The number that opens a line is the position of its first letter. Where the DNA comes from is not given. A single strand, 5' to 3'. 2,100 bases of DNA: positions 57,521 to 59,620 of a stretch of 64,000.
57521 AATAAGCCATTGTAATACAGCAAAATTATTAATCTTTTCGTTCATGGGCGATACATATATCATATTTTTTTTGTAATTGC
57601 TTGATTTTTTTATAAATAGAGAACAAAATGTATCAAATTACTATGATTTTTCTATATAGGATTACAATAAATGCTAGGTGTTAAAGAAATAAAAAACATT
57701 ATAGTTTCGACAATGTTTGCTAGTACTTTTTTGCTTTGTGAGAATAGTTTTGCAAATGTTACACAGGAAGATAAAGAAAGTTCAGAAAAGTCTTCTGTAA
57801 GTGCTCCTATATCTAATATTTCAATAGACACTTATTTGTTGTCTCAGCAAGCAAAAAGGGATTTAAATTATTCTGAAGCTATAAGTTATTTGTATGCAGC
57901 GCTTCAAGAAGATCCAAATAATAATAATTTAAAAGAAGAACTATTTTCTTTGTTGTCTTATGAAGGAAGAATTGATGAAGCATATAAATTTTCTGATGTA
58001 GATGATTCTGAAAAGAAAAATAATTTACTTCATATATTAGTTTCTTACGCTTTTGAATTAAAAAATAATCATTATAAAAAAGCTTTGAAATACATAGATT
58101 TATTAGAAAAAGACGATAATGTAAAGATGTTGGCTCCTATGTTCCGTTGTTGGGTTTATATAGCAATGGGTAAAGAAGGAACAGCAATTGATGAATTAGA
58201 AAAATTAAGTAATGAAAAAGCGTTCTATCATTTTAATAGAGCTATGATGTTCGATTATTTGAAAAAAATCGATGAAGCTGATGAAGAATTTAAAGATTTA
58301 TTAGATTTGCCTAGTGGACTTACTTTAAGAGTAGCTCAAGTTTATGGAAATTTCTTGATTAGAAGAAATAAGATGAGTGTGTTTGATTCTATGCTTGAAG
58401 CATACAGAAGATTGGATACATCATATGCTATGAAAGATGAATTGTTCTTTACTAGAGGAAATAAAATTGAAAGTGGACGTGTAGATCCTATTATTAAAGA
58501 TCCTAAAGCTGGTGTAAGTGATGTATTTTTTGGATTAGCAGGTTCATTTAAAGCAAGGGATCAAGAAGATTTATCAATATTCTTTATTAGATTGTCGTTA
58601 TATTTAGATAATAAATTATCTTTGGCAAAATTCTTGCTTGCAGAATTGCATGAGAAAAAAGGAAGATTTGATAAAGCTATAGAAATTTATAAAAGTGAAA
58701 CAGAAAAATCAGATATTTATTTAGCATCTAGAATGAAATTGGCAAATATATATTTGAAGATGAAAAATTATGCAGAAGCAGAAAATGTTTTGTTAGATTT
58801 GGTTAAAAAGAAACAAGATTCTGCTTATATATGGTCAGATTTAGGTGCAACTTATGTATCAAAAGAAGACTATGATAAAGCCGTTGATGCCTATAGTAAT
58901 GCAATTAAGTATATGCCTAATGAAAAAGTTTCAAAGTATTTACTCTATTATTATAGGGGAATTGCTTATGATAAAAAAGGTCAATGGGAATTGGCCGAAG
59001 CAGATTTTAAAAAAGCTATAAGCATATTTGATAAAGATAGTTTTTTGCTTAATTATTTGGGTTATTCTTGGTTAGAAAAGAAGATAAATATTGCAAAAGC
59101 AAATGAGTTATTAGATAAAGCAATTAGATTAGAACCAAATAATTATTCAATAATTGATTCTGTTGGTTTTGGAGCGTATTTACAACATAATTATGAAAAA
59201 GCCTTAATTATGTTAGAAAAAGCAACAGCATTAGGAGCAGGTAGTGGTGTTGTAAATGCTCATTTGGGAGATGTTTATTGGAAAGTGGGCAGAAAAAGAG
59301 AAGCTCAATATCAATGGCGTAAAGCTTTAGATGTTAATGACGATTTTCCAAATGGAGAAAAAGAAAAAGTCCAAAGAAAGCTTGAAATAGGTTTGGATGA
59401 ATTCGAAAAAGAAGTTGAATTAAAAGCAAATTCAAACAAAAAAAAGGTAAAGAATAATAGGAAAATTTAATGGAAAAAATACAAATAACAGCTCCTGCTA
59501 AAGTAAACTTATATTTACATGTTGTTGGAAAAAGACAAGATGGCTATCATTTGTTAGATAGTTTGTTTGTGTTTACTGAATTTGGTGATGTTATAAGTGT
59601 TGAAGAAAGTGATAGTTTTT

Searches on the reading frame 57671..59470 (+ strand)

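Call 19: search_protein_families(library=ncbifam, proteins=[window:57671-59470:+], max_evalue=1e-10)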
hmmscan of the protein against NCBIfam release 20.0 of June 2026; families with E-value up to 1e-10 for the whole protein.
window:57671-59470:+ (599 aa): 4 families
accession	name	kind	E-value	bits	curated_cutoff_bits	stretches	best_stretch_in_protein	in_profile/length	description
TIGR02917.1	PEP_TPR_lipo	equivalog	1.7e-27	95.7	312.2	1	430-548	777-893/899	XrtA/PEP-CTERM system TPR-repeat protein PrsT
NF040959.1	MamA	equivalog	2.1e-20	73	200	1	327-450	81-200/204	magnetosome protein MamA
TIGR02521.1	type_IV_pilW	equivalog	2.2e-17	63.4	154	0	381-487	27-128/234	type IV pilus biogenesis/stability protein PilW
TIGR02552.1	LcrH_SycD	equivalog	7.2e-12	45.2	104.8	0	364-456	31-119/136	SycD/LcrH family type III secretion system chaperone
